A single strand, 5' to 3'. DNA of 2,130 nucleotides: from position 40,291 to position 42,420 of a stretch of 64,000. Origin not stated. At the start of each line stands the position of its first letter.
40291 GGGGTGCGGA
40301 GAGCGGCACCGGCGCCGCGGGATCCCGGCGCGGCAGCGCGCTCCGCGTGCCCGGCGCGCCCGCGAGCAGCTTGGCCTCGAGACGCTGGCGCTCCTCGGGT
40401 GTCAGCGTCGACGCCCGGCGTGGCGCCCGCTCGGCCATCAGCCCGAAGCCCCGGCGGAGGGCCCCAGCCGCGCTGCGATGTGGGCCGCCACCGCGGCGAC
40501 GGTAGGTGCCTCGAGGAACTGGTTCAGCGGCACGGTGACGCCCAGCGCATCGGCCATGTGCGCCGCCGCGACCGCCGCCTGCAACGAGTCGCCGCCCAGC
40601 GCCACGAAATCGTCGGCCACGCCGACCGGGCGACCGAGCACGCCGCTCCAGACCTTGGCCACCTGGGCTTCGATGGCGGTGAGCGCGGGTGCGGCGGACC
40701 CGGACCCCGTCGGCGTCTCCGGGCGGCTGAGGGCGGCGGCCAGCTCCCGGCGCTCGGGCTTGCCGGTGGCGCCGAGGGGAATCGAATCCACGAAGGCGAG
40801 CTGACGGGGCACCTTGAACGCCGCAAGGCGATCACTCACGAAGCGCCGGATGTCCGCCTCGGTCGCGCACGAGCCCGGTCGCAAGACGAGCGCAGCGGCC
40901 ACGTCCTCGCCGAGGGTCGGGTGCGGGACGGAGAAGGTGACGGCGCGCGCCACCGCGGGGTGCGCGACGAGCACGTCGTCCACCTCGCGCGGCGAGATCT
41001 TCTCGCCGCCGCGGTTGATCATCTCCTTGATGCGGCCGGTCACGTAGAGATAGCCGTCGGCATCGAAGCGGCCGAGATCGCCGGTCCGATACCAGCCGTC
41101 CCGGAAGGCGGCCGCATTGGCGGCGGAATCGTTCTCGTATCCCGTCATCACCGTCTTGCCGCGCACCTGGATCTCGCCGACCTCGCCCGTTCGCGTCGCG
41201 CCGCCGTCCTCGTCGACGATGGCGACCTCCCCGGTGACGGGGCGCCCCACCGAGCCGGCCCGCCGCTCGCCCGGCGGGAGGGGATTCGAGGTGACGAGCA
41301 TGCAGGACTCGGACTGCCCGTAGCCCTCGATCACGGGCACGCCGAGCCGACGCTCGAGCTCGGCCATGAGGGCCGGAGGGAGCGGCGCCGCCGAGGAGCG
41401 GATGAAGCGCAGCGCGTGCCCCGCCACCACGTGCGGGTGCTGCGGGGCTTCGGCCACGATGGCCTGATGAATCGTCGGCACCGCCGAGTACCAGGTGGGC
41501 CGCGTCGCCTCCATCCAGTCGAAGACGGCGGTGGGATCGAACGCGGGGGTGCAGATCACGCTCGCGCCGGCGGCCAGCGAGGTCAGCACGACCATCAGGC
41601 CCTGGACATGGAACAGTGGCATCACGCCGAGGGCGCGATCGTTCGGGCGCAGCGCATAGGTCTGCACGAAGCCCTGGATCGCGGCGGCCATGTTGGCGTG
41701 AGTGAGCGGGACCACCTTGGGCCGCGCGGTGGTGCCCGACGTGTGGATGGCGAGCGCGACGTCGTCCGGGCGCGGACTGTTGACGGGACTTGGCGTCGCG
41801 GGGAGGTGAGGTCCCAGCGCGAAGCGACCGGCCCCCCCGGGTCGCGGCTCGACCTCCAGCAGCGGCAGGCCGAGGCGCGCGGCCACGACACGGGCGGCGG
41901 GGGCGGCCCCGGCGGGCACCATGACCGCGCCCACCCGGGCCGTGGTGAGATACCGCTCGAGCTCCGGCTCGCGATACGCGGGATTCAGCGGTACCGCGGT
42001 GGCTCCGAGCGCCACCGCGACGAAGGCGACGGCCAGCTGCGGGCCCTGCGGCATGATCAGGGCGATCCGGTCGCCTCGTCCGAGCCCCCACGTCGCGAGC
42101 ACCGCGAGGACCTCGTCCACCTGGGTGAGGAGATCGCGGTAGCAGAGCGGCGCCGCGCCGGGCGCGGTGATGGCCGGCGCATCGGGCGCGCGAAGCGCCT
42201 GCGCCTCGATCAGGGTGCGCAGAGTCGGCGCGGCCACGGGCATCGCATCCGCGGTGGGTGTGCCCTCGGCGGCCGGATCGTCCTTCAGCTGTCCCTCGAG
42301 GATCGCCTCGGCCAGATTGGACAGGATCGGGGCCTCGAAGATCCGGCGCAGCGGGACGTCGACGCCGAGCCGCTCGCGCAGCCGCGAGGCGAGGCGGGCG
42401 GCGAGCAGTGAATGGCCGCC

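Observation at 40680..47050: Two in-line ANL domains of the oxalate/malonate-CoA-ligase (AAE3/MatB-like) type embedded in the NRPS assembly line; one has no carrier domain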

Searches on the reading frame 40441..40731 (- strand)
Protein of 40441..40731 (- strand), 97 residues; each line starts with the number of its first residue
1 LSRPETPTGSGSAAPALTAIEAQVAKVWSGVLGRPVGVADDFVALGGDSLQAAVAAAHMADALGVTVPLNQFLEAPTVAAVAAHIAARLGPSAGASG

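Call 7: search_protein_families(library=ncbifam, proteins=[window:40441-40731:-], max_evalue=0.00001)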
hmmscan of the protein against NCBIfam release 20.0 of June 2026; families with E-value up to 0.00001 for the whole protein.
window:40441-40731:- (97 aa): 4 families
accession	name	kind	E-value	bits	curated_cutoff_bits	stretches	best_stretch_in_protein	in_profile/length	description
NF038078.1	NRPS_MxcG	equivalog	7.9e-11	40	2300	1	9-85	964-1041/1442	myxochelin non-ribosomal peptide synthetase MxcG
NF004282.0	PRK05691.1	subfamily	4.8e-10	36.1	4090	1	18-86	1637-1706/4334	non-ribosomal peptide synthase/polyketide synthase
NF047350.1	aureusi_NRPS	equivalog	1.3e-06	25.6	2500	1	18-86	907-976/2373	aureusimine non-ribosomal peptide synthetase AusA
TIGR03443.1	alpha_am_amid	equivalog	7.7e-06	23.5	1030.1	1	14-86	843-918/1390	L-aminoadipate-semialdehyde dehydrogenase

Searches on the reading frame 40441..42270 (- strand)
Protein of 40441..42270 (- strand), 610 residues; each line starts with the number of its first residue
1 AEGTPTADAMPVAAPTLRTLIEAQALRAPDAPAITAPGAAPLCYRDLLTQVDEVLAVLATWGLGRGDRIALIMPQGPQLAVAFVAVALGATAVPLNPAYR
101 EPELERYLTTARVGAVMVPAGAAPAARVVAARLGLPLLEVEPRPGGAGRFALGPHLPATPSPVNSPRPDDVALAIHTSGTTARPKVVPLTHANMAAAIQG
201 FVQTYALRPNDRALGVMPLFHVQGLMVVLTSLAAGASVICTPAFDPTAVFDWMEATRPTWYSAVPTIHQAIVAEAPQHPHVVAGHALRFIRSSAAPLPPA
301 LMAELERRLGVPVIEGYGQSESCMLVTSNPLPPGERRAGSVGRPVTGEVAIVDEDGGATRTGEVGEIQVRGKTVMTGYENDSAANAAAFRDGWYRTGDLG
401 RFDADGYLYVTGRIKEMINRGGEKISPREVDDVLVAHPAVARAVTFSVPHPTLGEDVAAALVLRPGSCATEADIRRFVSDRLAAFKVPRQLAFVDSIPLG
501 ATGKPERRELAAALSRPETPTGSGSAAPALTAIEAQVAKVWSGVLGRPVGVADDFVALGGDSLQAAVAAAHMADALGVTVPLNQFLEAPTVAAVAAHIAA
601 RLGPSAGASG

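Call 7: search_protein_families(library=ncbifam, proteins=[window:40690-42240:-], max_evalue=0.00001)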
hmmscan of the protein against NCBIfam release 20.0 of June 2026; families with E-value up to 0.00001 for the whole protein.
window:40690-42240:- (517 aa): 107 families (the best 25 are shown)
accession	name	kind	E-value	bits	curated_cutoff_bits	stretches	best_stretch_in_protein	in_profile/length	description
NF004511.1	PRK05852.1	equivalog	2.6e-125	419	650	1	8-502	2-502/505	FadD7 family fatty acid--CoA ligase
NF004837.0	PRK06187.1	subfamily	1.9e-106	356.4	476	1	6-505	9-523/531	long-chain-fatty-acid--CoA ligase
NF004114.0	PRK05605.1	equivalog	2.2e-95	320.1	766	2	154-505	216-570/575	long-chain-fatty-acid--CoA ligase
NF005702.0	PRK07514.1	subfamily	1.1e-86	291.2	558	1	8-499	6-495/506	malonyl-CoA synthase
NF006182.0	PRK08316.1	subfamily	5.7e-84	282.5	663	1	6-504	12-517/523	fatty acyl-CoA synthetase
NF006181.0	PRK08314.1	subfamily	6.1e-80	269.1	705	2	153-501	198-551/563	long-chain-fatty-acid--CoA ligase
NF005714.0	PRK07529.1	subfamily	1.4e-79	268.1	632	2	155-501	214-573/640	acyl-CoA synthetase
NF005801.1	PRK07656.1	equivalog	2.3e-79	267.4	657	1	7-499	3-498/500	FadD3 family acyl-CoA ligase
NF009233.0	PRK12583.1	subfamily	6.1e-78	262.6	832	2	159-497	201-543/558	fatty acid CoA ligase family protein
NF005307.0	PRK06839.1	equivalog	7e-76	255.8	748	1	10-502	7-491/496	o-succinylbenzoate--CoA ligase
NF004808.0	PRK06155.1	equivalog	2e-74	250.8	722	1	3-502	19-520/542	ATP-dependent acyl-CoA ligase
NF052580.1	Str24CoAsynCasG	equivalog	4.8e-74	249.6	750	1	34-501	68-547/548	steroid-24-oyl-CoA synthetase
NF002966.0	PRK03640.1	equivalog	7.4e-72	242.5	556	1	12-503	9-479/483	o-succinylbenzoate--CoA ligase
NF052269.1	Staph_lig_FadD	equivalog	1.4e-71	241.3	650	1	32-504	28-493/499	long-chain-fatty-acid--CoA ligase FadD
NF005858.0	PRK07787.1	subfamily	3.3e-70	236.8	575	1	28-501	23-469/471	acyl-CoA synthetase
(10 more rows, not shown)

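Call 22: search_solved_structures(query=window:40690-42240:-, max_evalue=1e-60, show_alignments=2)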
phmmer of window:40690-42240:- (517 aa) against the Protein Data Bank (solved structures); distinct sequences matched with E-value up to 1e-60: 12.
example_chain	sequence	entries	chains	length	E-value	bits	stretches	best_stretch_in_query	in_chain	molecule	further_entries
5ie0_A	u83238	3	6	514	4.1e-110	372.4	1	5-502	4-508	Oxalate--CoA ligase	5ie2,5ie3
6qjz_A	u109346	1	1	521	1.8e-109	370.3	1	4-501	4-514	oxalyl CoA-synthetase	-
8aff_A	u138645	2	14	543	1.7e-94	320.8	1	156-506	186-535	Oxalate--CoA ligase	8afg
3r44_A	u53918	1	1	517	1e-66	229.3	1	18-497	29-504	fatty acyl CoA synthetase FADD13 (FATTY-ACYL-CoA SYNTHETASE)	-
4gxq_A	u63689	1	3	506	2.4e-66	228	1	19-498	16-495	Malonyl CoA synthetase, Benzoate-CoA ligase Chimeric protein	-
4fuq_A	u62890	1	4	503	4.7e-66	227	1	19-500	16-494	Malonyl CoA synthetase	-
4fut_A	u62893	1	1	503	3.3e-65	224.3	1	19-498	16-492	Malonyl CoA synthetase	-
4gxr_A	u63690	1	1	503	3.7e-65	224.1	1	19-498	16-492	Malonyl CoA synthetase, Benzoate-CoA ligase Chimeric protein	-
8atd_C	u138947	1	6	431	3.1e-64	221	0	156-407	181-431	Oxalate--CoA ligase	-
8r2q_A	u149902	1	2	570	3.6e-63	217.6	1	11-501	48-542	Probable fatty-acid-CoA ligase FadD5 (Fatty-acid-CoA synthetase) (Fatty-acid-CoA synthase)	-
8wev_A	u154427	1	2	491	8.3e-62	213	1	15-499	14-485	Feruloyl-CoA Synthetase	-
8weu_A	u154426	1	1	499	8.4e-62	213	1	15-499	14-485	Fatty-acyl-CoA synthase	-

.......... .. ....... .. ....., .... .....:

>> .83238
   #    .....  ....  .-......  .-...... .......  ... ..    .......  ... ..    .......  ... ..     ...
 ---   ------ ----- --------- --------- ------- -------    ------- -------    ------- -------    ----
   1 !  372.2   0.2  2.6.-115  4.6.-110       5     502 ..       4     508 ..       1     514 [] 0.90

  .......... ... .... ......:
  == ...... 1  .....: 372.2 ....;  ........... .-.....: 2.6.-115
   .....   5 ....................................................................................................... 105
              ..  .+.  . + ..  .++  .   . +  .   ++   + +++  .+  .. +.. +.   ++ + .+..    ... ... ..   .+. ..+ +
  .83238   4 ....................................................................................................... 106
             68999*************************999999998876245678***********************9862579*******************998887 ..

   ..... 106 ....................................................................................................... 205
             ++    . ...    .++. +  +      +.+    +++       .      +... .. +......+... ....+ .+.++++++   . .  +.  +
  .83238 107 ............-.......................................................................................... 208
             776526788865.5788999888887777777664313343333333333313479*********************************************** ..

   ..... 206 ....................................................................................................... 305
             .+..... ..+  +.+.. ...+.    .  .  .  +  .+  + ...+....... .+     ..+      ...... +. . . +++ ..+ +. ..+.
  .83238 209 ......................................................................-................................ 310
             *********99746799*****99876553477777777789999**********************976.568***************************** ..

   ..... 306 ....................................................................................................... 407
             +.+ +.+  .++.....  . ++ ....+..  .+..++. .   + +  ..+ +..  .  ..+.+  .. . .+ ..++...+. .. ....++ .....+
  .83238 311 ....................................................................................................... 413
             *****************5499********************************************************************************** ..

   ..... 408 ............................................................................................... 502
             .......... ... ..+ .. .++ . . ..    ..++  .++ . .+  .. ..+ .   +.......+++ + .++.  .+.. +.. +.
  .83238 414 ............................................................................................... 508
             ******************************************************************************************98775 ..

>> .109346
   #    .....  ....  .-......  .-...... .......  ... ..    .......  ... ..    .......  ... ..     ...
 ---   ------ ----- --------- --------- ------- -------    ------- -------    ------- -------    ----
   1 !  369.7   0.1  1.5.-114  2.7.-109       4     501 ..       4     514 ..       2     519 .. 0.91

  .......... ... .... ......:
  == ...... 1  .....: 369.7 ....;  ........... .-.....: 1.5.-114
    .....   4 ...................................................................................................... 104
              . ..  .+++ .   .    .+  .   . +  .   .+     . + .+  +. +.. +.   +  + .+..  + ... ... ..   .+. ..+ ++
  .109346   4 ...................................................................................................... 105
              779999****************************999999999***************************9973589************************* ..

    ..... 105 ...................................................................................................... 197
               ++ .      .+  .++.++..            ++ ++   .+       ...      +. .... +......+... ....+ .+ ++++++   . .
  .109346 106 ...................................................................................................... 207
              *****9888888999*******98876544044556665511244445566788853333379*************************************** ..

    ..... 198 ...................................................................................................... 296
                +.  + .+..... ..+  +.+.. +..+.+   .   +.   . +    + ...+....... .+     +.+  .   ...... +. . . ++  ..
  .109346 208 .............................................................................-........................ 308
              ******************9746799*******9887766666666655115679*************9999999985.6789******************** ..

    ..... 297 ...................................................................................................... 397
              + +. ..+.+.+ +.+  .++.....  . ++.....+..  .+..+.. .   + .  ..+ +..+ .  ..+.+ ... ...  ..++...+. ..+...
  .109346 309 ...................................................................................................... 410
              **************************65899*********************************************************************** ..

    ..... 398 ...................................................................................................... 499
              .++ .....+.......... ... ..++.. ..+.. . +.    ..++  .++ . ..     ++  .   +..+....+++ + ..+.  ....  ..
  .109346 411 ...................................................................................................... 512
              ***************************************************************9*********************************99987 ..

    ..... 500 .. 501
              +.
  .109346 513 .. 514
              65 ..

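Call 26: find_homologous_proteins(query=window:40441-42270:-, max_evalue=1e-30)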
Query window:40441-42270:- (610 aa): 7991 proteins with E <= 1e-30 among 8000 candidates; the best 120 are listed.
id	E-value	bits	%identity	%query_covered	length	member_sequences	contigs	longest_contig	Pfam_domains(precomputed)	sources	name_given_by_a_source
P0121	1.2e-219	749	67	91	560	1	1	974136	PF00550.32,PF00501.35,PF13193.13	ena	-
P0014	4.2e-187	642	54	98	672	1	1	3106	PF00550.32,PF00501.35,PF13193.13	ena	-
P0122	6.0e-183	628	52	99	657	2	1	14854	PF00550.32,PF00501.35,PF13193.13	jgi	-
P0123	8.5e-183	628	47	97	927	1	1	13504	PF00550.32,PF00501.35,PF13193.13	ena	-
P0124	4.6e-177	609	49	94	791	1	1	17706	PF00550.32,PF14602.13,PF00132.31,PF00501.35,PF13193.13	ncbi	ncbi:MAG: AMP-binding protein [Candidatus Deferrimicrobiaceae bacterium]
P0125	6.8e-177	608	48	96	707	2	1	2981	PF00550.32,PF00501.35,PF13193.13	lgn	-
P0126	2.4e-175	603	52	95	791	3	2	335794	PF00550.32,PF00132.31,PF00501.35,PF13193.13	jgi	-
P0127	4.0e-175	602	49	96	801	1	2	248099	PF00550.32,PF00132.31,PF00501.35,PF13193.13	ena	-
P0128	1.0e-174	601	50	97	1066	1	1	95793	PF00668.26,PF00550.32,PF00501.35,PF13193.13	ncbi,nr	ncbi:MAG: AMP-binding protein [Stigonema ocellatum SAG 48.90 = DSM 106950]|nr:AMP-binding protein [S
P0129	1.1e-174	601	49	96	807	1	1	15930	PF00550.32,PF00132.31,PF00501.35,PF13193.13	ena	-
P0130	2.2e-174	600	47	97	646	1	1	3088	PF00550.32,PF00501.35,PF13193.13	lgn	-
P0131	2.4e-174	600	49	98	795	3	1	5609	PF00550.32,PF00132.31,PF00501.35,PF13193.13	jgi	jgi:acyl-CoA synthetase (AMP-forming)/AMP-acid ligase II/acetyltransferase-like isoleucine patch sup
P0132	3.6e-174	599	51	95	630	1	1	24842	PF00550.32,PF00501.35,PF13193.13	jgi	jgi:oxalate---CoA ligase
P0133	5.3e-174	598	51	96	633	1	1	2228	PF00550.32,PF00501.35,PF13193.13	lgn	-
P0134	5.9e-174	598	51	95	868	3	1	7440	PF00550.32,PF00501.35,PF13193.13,PF00975.27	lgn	-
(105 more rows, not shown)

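Call 27: find_encoding_contigs(protein=P0121, flank=10000, max_places=3)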
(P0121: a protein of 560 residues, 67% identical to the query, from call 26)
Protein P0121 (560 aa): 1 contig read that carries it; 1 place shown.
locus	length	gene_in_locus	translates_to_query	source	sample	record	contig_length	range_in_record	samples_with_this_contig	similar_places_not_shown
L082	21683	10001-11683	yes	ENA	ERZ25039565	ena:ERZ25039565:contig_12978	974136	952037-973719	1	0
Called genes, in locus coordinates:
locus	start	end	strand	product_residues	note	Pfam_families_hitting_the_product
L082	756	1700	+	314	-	PF13193:AMP-binding_C, PF00550:PP-binding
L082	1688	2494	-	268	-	-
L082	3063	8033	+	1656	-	PF00501:AMP-binding, PF13193:AMP-binding_C, PF00550:PP-binding, PF00501:AMP-binding, PF13193:AMP-binding_C, PF00550:PP-binding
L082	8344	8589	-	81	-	-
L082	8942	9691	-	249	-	-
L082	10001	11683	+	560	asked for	PF00501:AMP-binding, PF13193:AMP-binding_C, PF00550:PP-binding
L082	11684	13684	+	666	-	PF00668:Condensation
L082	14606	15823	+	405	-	PF00550:PP-binding, PF00975:Thioesterase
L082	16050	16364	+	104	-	-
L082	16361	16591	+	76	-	-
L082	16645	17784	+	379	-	PF00496:SBP_bac_5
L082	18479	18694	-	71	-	PF07746:LigA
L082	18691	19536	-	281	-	PF02900:LigB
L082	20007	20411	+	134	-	-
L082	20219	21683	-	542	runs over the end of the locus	PF02668:TauD, PF04199:Cyclase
